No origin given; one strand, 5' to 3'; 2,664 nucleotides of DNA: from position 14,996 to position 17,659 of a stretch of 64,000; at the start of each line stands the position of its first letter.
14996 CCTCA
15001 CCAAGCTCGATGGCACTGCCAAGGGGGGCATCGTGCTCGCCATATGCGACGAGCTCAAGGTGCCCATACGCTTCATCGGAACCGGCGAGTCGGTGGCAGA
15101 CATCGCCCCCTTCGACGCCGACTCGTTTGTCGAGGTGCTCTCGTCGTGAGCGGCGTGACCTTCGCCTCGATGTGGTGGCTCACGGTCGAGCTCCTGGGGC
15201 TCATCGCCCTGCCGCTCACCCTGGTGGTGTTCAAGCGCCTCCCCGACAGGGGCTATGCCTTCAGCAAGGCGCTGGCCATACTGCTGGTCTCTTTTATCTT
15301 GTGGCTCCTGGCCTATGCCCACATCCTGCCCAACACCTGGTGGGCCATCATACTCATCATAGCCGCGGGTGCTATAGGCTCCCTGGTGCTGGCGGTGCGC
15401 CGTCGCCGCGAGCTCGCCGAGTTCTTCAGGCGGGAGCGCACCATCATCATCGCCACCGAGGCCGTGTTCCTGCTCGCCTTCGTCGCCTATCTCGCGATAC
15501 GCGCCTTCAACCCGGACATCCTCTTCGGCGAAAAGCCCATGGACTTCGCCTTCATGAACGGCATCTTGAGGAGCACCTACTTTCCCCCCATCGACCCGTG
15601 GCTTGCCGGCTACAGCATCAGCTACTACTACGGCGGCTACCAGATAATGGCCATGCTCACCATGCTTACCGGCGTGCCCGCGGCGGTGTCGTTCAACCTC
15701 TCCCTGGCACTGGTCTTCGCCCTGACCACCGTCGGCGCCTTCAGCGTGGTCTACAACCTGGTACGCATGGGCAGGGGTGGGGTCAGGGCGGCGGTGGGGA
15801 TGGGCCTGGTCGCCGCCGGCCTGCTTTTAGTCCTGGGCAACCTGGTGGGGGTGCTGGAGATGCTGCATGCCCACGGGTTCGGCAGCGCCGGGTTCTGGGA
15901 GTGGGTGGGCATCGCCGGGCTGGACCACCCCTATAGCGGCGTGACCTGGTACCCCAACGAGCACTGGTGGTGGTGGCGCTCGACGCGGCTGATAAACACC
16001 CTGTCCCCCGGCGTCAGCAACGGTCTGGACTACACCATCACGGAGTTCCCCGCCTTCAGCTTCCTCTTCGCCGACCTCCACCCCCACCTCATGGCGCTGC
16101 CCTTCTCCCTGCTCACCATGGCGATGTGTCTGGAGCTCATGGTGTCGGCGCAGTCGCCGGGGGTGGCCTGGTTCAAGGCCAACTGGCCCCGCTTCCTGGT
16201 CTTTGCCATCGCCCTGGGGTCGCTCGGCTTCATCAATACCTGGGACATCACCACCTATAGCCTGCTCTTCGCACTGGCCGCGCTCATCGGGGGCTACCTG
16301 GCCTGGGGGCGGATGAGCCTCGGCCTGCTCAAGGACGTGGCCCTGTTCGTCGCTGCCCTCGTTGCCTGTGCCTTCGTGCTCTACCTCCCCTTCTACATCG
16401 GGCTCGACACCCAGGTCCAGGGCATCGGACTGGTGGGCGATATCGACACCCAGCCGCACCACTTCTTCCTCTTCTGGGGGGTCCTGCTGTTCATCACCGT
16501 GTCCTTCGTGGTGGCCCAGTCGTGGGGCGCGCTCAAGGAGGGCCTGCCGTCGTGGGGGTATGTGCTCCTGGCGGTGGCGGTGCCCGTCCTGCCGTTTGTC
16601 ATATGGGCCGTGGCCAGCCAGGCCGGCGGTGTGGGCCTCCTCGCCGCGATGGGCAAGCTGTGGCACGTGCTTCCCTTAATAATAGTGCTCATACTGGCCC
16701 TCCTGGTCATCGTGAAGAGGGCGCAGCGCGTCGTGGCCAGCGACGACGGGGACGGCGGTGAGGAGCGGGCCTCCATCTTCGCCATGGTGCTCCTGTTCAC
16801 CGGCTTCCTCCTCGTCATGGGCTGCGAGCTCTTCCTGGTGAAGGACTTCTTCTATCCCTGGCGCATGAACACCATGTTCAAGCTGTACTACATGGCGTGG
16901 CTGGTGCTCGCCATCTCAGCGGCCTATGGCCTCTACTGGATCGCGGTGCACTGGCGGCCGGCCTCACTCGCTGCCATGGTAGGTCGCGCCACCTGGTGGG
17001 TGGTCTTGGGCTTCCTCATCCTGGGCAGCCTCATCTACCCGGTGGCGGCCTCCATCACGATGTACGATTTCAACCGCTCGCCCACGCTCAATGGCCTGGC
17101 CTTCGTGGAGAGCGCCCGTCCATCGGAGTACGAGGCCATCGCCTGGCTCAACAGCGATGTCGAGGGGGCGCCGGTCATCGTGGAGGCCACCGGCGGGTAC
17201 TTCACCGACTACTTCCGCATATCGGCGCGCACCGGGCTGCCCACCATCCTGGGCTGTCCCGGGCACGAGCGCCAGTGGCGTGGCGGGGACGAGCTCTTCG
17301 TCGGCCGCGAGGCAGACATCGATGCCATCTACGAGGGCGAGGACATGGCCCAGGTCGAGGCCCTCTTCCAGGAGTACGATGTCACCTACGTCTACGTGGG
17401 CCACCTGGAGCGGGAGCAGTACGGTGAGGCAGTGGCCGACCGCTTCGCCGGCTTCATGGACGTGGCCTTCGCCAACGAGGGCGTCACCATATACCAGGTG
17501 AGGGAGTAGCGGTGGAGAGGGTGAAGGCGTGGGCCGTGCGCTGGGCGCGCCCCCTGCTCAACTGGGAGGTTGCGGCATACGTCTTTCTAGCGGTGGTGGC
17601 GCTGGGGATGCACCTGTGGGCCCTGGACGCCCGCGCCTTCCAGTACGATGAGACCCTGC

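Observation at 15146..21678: Conserved-looking membrane cluster: TIGR03662 (YYY) + TIGR03663 GT-C-like + flippase-like + FAD oxidoreductase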

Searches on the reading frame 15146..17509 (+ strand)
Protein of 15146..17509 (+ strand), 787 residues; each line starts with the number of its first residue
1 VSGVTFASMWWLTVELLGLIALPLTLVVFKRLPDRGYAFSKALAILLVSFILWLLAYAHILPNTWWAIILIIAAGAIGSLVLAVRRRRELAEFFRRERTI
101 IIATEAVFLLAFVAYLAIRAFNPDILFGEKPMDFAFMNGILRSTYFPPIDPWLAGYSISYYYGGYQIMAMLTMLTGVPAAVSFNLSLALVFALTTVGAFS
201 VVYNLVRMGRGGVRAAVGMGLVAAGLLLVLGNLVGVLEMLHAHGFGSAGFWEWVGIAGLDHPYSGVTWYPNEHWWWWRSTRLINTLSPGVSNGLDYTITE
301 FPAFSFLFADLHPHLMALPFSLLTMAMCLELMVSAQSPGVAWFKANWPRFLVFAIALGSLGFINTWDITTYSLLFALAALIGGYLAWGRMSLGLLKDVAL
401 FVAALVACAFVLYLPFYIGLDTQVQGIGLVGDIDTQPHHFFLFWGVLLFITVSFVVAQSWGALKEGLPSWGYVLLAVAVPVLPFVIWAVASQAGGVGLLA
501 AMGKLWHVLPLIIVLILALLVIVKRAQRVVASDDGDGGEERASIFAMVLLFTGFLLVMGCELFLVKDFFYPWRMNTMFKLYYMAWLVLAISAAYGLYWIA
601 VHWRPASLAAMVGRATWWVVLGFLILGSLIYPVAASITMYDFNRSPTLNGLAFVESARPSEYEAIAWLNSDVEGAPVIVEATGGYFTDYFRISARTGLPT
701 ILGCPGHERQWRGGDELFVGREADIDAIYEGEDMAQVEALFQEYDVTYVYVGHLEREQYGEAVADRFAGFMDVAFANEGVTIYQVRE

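Call 8: search_protein_families(library=ncbifam, proteins=[window:15146-17509:+], max_evalue=0.01)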
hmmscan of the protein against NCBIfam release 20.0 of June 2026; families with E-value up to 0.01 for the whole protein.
window:15146-17509:+ (787 aa): 1 family
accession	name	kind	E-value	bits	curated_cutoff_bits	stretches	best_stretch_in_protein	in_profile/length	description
TIGR03662.1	Chlor_Arch_YYY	subfamily_domain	2.1e-163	545.7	300.25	1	9-786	7-727/727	chlor_Arch_YYY domain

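Call 9: search_protein_families(library=pfam, proteins=[window:15146-17509:+], max_evalue=0.01)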
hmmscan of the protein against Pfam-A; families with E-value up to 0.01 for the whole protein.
window:15146-17509:+ (787 aa): 1 family
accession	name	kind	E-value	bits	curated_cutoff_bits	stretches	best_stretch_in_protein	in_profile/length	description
PF10060.15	DUF2298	-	5.3e-114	382.3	27.8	1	47-587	1-487/488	Uncharacterized membrane protein (DUF2298)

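Call 25: search_solved_structures(query=window:15146-17509:+, max_evalue=1)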
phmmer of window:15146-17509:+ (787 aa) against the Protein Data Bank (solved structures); distinct sequences matched with E-value up to 1: 4.
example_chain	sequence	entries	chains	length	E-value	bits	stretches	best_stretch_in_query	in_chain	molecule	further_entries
7rk1_A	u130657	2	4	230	0.37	12.2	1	270-315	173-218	Capsid polyprotein VP70 | Capsid protein VP25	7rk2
9wyg_A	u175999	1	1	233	0.63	11.4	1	270-315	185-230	Spike protein VP27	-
3qsq_A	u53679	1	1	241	0.79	11.1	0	270-314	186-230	Capsid polyprotein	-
9wyd_C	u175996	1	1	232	0.82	11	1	270-314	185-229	Spike protein VP27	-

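Call 27: find_homologous_proteins(query=window:15146-17509:+, max_evalue=0.00001)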
Query window:15146-17509:+ (787 aa): 1633 proteins with E <= 0.00001 among 8000 candidates; the best 120 are listed.
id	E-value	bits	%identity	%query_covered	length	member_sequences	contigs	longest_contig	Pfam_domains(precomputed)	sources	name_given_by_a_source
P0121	0.0e+0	1739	99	100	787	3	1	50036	PF10060.16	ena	-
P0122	0.0e+0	1165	65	99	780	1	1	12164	PF10060.16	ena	-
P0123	0.0e+0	1163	66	99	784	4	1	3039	PF10060.16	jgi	-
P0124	0.0e+0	1157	66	99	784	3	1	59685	PF10060.16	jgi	-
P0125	0.0e+0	1144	64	100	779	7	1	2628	PF10060.16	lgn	-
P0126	0.0e+0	1127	63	100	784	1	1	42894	PF10060.16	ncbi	-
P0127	0.0e+0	1126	64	99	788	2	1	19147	PF10060.16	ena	-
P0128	0.0e+0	1124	64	99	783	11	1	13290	PF10060.16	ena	-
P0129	0.0e+0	1121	64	100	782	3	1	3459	PF10060.16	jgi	-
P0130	0.0e+0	1119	63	100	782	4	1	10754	PF10060.16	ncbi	-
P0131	0.0e+0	1105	63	99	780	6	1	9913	PF10060.16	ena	-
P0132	0.0e+0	1105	63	100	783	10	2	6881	PF10060.16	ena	-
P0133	0.0e+0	1102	63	99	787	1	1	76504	PF10060.16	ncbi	-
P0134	0.0e+0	1099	62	100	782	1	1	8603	PF10060.16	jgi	jgi:YYY domain-containing protein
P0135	0.0e+0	1089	62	100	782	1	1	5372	PF10060.16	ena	-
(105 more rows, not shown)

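Call 41: predict_structure(alignment_id=A3)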
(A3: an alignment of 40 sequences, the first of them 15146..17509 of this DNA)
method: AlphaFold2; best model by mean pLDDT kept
length: 787 residues; sequences in the alignment: 40
mean_pLDDT: 90.6   pTM: 0.94
mean pLDDT of the five models: 90.6, 90.3, 89.1, 87.7, 87.1
residues with pLDDT >= 90: 546; 70-90: 204; 50-70: 34; < 50: 3
segments of 3 or more residues with pLDDT < 50: 287-289
pLDDT, mean of each block of 10 residues (from residue 1): 88 98 96 97 98 97 97 98 96 95 98 93 88 93 93 82 92 97 97 98 97 97 96 86 84 76 74 77 57 64 82 93 98 91 94 98 92 97 93 95 97 90 84 78 92 95 88 95 96 89 92 97 94 79 98 96 87 84 95 98 92 96 95 84 86 94 96 95 81 94 78 78 94 89 95 94 81 93 89
secondary structure, 60 per line:
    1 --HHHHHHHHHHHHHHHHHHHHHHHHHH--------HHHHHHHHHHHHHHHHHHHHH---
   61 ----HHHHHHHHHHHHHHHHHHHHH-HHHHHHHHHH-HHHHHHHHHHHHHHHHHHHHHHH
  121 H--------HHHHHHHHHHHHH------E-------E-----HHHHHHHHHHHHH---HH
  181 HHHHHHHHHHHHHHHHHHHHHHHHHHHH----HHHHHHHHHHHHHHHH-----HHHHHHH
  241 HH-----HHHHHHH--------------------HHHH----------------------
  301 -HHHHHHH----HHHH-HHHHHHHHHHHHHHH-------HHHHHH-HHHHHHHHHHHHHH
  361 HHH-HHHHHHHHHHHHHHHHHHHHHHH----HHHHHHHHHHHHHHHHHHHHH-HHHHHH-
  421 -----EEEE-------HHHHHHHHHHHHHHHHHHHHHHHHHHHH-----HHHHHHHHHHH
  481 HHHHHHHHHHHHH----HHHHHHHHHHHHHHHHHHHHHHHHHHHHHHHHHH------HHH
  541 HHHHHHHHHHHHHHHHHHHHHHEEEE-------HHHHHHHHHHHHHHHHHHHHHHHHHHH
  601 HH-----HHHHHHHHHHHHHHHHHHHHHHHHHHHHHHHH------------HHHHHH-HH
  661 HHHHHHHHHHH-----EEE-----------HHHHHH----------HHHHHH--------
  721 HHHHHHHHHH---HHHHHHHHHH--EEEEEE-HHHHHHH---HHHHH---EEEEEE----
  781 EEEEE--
elements in order (helices of 4 or more, strands of 3 or more residues): H3-28 H37-57 H65-85 H87-96 H98-121 H130-142 H163-175 H179-208 H213-228 H234-242 H248-254 H275-278 H302-308 H313-316 H318-332 H340-345 H347-363 H365-387 H392-412 H414-419 E426-429 H437-464 H470-493 H498-531 H538-562 E563-566 H574-602 H608-639 H652-657 H659-671 E677-679 H691-696 H707-712 H721-730 H734-743 E746-751 H753-759 H763-767 E771-776 E781-785

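Call 47: fold_search(model_id=the predicted structure, library=pdb)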
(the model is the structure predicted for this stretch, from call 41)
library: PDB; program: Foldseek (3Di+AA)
matches with E <= 10: 218; with E <= 0.001: 11
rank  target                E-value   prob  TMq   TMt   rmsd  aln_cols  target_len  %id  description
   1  7e9s_A                7.7e-07  1.00  0.33  0.31  16.4       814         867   12  Archaeal oligosaccharyltransferase AglB from Archaeoglobus fulgidus in complex with an inhibitory peptide and a dolich (released 2021-09-08)
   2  5gmy_A                2.1e-06  1.00  0.31  0.30  17.6       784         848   14  Crystal structure of the Archaeoglobus fulgidus oligosaccharyltransferase (O29867_ARCFU) tethered with an acceptor pep (released 2017-02-01)
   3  7zlg_A                2.9e-06  1.00  0.32  0.37  16.1       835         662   10  Cryo-EM structure of C-mannosyltransferase CeDPY19, in complex with acceptor peptide and bound to CMT2-Fab and anti-Fa (released 2023-01-11)
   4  7zli_A                3.4e-06  1.00  0.31  0.36  16.7       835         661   11  Cryo-EM structure of C-mannosyltransferase CeDPY19, in complex with Dol25-P-Man and bound to CMT2-Fab and anti-Fab nan (released 2023-01-11)
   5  8pn9_A                3.7e-06  1.00  0.31  0.36  17.7       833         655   12  Structure of human oligosaccharyltransferase OST-A complex bound to NGI-1 (released 2024-05-08)
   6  8b6l_I                6.1e-06  1.00  0.35  0.39  13.4       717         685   11  Subtomogram average of the human Sec61-TRAP-OSTA-translocon (released 2022-12-07)
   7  6s7o_A                7.9e-06  1.00  0.32  0.37  18.3       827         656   10  Cryo-EM structure of human oligosaccharyltransferase complex OST-A (released 2019-12-18)
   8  7zlh_A                8.2e-06  1.00  0.29  0.33  17.2       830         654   12  Cryo-EM structure of C-mannosyltransferase CeDPY19, in apo state, bound to CMT2-Fab and anti-Fab nanobody (released 2023-01-11)
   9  9n9j_I                1.6e-05  1.00  0.32  0.35  18.9       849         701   10  Structure of a GRP94 folding intermediate engaged with a CCDC134- and FKBP11-bound secretory translocon (released 2025-11-19)
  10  6ezn_F                1.2e-04  1.00  0.37  0.42  14.8       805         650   12  Cryo-EM structure of the yeast oligosaccharyltransferase (OST) complex (released 2018-01-17)
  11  8if8_C                5.0e-04  1.00  0.41  0.52  13.9       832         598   13  Arabinosyltransferase AftA (released 2023-05-31)
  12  8if8_B                1.6e-03  1.00  0.39  0.47  14.8       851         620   12  Arabinosyltransferase AftA (released 2023-05-31)
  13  4a01_A                1.1e-02  0.21  0.09  0.10  28.3       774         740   11  Crystal Structure of the H-Translocating Pyrophosphatase (released 2012-03-28)
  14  6afy_A                2.0e-02  0.14  0.09  0.09  28.4       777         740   11  Proton pyrophosphatase-E225S mutant (released 2019-04-10)
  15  6afs_B                5.7e-02  0.11  0.09  0.09  28.4       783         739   11  Proton pyrophosphatase - two phosphates-bound (released 2019-04-10)
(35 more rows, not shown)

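Call 48: search_solved_structures(query=A3, max_evalue=10, show_alignments=3)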
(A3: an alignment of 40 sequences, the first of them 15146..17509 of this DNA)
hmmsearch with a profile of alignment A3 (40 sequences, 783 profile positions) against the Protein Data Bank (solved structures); distinct sequences matched with E-value up to 10: 22.
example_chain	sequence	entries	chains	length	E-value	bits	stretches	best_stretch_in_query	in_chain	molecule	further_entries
7xbw_R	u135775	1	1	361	0.049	14.9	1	357-552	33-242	CX3C chemokine receptor 1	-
7xbx_R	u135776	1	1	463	0.076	14.3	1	357-552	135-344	Processed fractalkine,CX3C chemokine receptor 1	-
1wg1_A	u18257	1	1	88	0.13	13.5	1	722-775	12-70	KIAA1579 protein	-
4y8f_A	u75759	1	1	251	0.57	11.4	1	734-772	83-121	Triosephosphate Isomerase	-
2vff_A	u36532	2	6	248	0.89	10.7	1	725-772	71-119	TRIOSEPHOSPHATE ISOMERASE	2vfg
4z0s_A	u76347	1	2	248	1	10.6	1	725-772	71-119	Triosephosphate isomerase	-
5brb_A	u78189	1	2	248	1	10.6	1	718-772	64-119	Triosephosphate isomerase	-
5bmw_A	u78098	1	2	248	1.1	10.5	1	718-772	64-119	Triosephosphate isomerase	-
4ywi_A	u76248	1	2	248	1.1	10.5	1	725-772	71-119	Triosephosphate isomerase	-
2vfd_A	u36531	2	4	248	1.1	10.5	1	725-772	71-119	TRIOSEPHOSPHATE ISOMERASE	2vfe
5bmx_A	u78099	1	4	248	1.2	10.4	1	730-772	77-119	Triosephosphate isomerase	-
1vga_A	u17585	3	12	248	1.2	10.3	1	725-772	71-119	Triosephosphate isomerase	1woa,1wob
4yxg_A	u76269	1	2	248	1.2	10.3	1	725-772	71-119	Triosephosphate isomerase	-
4zz9_A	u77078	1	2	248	1.2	10.3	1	726-772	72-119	Triosephosphate isomerase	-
1lyx_A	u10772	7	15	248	1.2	10.3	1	725-772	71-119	Triosephosphate Isomerase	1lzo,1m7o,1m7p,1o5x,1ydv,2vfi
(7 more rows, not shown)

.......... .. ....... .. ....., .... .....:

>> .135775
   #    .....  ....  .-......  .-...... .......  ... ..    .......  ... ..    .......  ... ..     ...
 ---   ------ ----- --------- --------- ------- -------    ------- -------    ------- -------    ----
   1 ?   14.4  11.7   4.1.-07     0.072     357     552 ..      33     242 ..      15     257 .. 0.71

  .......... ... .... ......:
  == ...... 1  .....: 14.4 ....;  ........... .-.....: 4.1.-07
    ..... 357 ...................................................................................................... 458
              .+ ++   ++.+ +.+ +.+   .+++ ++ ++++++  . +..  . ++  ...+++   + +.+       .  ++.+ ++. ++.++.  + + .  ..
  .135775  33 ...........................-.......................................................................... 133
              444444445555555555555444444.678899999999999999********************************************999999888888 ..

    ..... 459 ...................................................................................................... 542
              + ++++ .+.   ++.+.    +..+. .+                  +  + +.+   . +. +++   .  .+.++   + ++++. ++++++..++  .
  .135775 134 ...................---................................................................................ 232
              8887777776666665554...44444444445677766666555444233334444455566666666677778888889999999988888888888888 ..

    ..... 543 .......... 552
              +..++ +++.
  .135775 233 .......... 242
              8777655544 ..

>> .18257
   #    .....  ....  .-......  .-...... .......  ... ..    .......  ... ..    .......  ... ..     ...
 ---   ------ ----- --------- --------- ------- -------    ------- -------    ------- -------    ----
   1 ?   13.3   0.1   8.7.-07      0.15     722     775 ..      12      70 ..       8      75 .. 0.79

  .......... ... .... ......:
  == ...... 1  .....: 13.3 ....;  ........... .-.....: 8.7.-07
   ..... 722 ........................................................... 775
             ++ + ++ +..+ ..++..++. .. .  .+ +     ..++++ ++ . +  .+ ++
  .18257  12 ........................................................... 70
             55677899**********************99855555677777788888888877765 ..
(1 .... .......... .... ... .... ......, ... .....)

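Call 56: search_protein_families(library=pfam, alignment_id=A3, max_evalue=10)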
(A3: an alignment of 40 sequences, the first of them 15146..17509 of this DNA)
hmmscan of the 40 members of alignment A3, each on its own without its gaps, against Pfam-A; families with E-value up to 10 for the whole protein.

A. member 1, window:15146-17509:+ (787 aa): 2 families
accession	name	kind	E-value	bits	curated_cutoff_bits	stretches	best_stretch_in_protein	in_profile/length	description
PF10060.15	DUF2298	-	5.3e-114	382.3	27.8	1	47-587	1-487/488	Uncharacterized membrane protein (DUF2298)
PF04341.17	DUF485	-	0.1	13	28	1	88-126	4-42/88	Protein of unknown function, DUF485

B. families by the number of members that match (of 40 scanned): 18 families
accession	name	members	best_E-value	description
PF10060.15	DUF2298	40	3.5e-121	Uncharacterized membrane protein (DUF2298)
PF04341.17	DUF485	4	0.1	Protein of unknown function, DUF485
PF20176.3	DUF6541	2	0.0015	Family of unknown function (DUF6541)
PF00121.24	TIM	2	0.16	Triosephosphate isomerase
PF24379.1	DUF7535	2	0.24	Family of unknown function (DUF7535)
PF24352.1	DUF7512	1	0.02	Family of unknown function (DUF7512)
PF00060.32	Lig_chan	1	0.026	Ligand-gated ion channel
PF05060.20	MGAT2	1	0.062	N-acetylglucosaminyltransferase II (MGAT2)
PF17364.7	DUF5389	1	0.073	Family of unknown function (DUF5389)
PF08180.16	BAGE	1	0.22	B melanoma antigen family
PF13314.11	DUF4083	1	0.32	Domain of unknown function (DUF4083)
PF15168.11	TRIQK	1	0.82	Triple QxxK/R motif-containing protein family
PF10034.15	Dpy19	1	0.9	Q-cell neuroblast polarisation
PF00420.29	Oxidored_q2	1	1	NADH-ubiquinone/plastoquinone oxidoreductase chain 4L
PF17627.7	IncE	1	1.9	Inclusion membrane protein E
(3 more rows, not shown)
